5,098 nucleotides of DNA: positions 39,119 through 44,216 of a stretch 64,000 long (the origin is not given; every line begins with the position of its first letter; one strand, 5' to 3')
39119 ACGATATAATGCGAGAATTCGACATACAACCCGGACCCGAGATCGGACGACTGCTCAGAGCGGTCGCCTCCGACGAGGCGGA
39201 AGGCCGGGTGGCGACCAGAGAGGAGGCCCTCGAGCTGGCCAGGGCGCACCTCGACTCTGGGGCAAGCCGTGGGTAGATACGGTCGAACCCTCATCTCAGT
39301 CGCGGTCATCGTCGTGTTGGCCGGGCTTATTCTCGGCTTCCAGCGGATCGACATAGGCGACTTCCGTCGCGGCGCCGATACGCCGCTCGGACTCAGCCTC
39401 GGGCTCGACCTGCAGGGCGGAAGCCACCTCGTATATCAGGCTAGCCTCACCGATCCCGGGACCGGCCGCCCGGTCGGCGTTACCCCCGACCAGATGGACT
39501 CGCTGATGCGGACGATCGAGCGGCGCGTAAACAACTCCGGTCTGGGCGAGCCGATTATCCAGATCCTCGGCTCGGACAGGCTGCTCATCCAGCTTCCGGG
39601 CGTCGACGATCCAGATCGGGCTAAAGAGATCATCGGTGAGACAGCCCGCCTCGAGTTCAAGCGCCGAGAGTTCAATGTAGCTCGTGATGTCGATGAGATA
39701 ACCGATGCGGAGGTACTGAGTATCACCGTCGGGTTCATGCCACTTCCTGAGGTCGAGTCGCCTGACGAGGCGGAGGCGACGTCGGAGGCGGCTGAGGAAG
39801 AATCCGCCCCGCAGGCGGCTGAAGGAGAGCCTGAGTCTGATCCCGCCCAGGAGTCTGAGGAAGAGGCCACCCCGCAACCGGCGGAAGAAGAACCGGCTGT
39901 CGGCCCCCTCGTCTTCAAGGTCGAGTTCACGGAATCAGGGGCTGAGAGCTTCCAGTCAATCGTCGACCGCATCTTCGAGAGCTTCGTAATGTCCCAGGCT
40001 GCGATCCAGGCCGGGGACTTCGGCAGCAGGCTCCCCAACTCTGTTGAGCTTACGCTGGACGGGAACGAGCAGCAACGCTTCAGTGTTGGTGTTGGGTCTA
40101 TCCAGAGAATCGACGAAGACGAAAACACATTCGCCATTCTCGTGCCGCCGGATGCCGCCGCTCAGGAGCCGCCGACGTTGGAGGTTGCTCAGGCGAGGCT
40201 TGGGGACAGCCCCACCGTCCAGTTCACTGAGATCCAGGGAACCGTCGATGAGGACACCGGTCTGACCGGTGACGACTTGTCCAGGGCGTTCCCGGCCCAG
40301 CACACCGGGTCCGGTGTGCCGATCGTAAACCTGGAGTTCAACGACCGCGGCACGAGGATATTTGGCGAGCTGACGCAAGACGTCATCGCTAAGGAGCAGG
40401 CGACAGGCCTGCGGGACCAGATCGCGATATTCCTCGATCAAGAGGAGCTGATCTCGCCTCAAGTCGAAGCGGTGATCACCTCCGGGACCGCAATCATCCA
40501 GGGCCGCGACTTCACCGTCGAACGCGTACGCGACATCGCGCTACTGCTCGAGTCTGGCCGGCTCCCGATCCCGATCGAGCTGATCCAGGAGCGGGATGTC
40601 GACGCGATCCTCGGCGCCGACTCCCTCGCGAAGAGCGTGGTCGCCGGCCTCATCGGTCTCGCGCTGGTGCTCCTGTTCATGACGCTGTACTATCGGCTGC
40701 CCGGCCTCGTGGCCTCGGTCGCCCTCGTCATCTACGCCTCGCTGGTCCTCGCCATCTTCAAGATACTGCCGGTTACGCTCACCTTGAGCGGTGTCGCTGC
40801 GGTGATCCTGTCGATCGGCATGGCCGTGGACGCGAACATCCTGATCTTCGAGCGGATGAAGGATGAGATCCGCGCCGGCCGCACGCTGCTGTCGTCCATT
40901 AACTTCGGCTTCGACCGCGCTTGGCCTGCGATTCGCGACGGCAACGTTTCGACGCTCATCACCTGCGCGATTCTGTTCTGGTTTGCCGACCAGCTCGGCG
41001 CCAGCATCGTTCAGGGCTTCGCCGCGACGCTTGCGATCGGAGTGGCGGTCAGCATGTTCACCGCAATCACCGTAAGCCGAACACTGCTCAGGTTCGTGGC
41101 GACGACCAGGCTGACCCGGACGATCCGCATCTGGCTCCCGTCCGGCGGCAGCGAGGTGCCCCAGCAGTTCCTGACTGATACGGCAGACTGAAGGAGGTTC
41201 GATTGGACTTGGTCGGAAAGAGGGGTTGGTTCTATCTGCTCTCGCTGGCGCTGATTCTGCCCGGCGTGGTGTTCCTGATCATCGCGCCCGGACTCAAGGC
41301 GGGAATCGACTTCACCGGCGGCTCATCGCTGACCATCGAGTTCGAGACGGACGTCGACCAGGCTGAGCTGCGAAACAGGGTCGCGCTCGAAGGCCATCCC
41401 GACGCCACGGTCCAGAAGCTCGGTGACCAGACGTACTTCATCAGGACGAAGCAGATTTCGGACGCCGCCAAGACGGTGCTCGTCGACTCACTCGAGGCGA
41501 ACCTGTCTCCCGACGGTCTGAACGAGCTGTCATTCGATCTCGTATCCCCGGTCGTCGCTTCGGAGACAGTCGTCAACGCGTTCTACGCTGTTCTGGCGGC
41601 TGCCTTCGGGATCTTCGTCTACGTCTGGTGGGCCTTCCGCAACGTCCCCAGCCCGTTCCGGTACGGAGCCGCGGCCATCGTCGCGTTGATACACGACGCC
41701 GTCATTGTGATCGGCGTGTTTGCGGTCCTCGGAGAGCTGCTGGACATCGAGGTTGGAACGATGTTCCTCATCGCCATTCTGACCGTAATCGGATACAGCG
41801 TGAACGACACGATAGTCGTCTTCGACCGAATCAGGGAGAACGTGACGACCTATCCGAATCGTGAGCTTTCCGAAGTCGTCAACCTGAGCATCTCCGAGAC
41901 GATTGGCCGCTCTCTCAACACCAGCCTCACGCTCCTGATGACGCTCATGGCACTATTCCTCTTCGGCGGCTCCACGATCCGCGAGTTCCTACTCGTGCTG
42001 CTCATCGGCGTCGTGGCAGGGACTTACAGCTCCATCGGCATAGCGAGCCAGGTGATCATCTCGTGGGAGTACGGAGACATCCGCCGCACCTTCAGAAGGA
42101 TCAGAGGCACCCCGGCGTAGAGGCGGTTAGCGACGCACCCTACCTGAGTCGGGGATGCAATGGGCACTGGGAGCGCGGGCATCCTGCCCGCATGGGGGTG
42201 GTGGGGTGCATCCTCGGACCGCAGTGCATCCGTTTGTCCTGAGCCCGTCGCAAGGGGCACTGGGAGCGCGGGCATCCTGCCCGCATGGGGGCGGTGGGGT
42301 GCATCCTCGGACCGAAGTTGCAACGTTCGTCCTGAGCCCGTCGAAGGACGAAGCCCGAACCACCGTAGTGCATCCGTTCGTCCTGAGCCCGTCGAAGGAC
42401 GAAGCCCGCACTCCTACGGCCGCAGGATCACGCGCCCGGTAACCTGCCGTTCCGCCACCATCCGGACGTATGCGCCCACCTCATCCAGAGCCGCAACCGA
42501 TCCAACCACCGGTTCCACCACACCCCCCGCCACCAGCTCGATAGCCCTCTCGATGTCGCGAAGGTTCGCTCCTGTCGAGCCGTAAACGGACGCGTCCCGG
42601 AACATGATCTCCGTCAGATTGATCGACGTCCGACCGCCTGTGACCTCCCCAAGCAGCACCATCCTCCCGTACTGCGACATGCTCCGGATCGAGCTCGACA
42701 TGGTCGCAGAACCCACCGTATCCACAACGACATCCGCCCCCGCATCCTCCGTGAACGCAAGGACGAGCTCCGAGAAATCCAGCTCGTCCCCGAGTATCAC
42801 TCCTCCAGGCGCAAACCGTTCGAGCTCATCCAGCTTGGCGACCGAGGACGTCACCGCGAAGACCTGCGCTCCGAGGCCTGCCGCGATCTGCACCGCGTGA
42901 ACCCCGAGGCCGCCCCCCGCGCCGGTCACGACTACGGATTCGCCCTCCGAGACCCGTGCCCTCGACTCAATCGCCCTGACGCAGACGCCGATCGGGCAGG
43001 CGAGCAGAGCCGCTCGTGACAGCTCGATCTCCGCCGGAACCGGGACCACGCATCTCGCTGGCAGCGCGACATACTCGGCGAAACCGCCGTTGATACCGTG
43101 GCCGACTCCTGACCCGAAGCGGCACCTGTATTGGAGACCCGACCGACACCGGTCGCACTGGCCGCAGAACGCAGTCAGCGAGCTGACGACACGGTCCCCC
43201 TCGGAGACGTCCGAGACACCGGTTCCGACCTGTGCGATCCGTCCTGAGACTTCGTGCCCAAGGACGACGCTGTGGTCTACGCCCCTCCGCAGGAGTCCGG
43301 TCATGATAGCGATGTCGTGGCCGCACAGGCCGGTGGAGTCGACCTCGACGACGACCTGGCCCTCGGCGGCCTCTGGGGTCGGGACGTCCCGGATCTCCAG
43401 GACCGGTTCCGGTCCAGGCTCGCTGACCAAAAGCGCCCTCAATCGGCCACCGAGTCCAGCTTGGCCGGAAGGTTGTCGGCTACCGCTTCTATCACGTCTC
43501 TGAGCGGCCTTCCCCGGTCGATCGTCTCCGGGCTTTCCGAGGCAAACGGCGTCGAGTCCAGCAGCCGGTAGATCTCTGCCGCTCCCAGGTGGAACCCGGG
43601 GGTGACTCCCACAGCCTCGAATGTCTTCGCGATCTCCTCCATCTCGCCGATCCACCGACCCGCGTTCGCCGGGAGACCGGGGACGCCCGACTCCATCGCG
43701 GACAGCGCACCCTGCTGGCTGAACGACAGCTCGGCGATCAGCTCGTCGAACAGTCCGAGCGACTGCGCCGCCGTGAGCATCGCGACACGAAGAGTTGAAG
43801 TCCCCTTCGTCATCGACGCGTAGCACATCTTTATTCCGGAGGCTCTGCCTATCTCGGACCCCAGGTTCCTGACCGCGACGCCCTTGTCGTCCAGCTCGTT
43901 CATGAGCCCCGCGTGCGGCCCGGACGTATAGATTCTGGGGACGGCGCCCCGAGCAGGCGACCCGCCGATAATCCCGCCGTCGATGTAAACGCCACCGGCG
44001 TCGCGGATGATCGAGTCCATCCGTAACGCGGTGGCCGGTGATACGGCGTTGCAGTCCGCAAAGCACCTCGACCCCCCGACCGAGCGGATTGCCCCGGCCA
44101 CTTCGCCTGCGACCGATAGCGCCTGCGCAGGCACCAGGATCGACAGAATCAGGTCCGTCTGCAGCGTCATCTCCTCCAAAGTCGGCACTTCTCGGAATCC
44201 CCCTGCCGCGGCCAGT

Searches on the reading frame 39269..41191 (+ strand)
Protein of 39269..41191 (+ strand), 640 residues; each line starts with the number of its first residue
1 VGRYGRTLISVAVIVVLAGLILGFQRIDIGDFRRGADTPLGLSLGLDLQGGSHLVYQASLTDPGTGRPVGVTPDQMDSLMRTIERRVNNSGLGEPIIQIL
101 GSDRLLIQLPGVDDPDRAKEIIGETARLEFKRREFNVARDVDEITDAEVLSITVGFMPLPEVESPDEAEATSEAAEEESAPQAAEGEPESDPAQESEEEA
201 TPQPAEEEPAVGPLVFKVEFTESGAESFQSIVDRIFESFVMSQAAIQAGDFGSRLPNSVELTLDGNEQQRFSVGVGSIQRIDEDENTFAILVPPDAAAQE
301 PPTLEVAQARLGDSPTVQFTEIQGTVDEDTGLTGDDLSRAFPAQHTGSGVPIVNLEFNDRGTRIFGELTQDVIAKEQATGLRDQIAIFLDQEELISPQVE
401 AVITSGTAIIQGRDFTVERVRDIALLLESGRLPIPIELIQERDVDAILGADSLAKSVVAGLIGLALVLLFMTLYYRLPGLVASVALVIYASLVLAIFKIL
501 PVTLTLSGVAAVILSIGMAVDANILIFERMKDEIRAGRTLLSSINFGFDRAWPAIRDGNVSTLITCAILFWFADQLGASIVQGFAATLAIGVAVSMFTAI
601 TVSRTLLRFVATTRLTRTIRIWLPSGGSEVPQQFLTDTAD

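Call 12: search_protein_families(library=pfam, proteins=[window:39269-41191:+], max_evalue=0.01)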
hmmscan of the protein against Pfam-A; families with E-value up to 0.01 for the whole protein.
window:39269-41191:+ (640 aa): 5 families
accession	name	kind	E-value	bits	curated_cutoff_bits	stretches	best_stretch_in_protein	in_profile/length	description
PF21760.3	SecD_1st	-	8.9e-22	76.7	27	1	76-132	1-57/60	Protein translocase subunit SecDF, P1 domain, N-terminal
PF22599.2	SecDF_P1_head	-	2e-18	66.8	27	1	325-434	14-114/114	SecDF, P1 head subdomain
PF02355.23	SecD_SecF_C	-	7.4e-10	39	20.5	1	437-610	14-186/189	Protein export membrane protein SecD/SecF, C-terminal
PF07549.19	Sec_GG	-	0.00012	22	20.3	1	41-58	7-24/28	SecD/SecF GG Motif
PF03176.21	MMPL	-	0.00013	21.4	20.5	1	457-613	146-305/333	MMPL family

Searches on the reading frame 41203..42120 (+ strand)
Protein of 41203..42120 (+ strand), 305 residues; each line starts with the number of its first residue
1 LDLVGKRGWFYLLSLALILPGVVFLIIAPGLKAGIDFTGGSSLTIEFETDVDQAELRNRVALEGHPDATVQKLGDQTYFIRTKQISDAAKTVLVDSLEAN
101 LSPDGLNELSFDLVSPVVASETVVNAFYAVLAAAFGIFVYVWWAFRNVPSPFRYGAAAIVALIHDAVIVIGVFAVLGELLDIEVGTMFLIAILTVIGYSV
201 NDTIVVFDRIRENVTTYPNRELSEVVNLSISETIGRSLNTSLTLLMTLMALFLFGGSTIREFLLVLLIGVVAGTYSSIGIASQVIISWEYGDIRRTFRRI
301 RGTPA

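Call 12: search_protein_families(library=pfam, proteins=[window:41203-42120:+], max_evalue=0.01)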
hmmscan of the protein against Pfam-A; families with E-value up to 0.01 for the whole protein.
window:41203-42120:+ (305 aa): 2 families
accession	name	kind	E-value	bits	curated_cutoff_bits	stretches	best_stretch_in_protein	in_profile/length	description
PF02355.23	SecD_SecF_C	-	1.6e-54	184.6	20.5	1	106-288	13-186/189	Protein export membrane protein SecD/SecF, C-terminal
PF07549.19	Sec_GG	-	1.4e-06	28.1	20.3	1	24-51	1-28/28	SecD/SecF GG Motif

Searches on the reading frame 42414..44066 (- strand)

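Call 54: search_protein_families(library=pfam, proteins=[window:42414-44066:-], max_evalue=0.00001)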
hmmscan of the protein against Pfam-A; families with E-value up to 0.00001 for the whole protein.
window:42414-44066:- (550 aa): 3 families
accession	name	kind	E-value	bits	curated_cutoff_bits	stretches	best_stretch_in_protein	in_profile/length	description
PF08240.17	ADH_N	-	1.6e-25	89.8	23.5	1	235-344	2-103/104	Alcohol dehydrogenase GroES-like domain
PF00107.32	ADH_zinc_N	-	2.3e-20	73.3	31.8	1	386-513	1-128/129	Zinc-binding dehydrogenase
PF13602.12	ADH_zinc_N_2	-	1.6e-10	42.5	27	1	436-548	16-134/134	Zinc-binding dehydrogenase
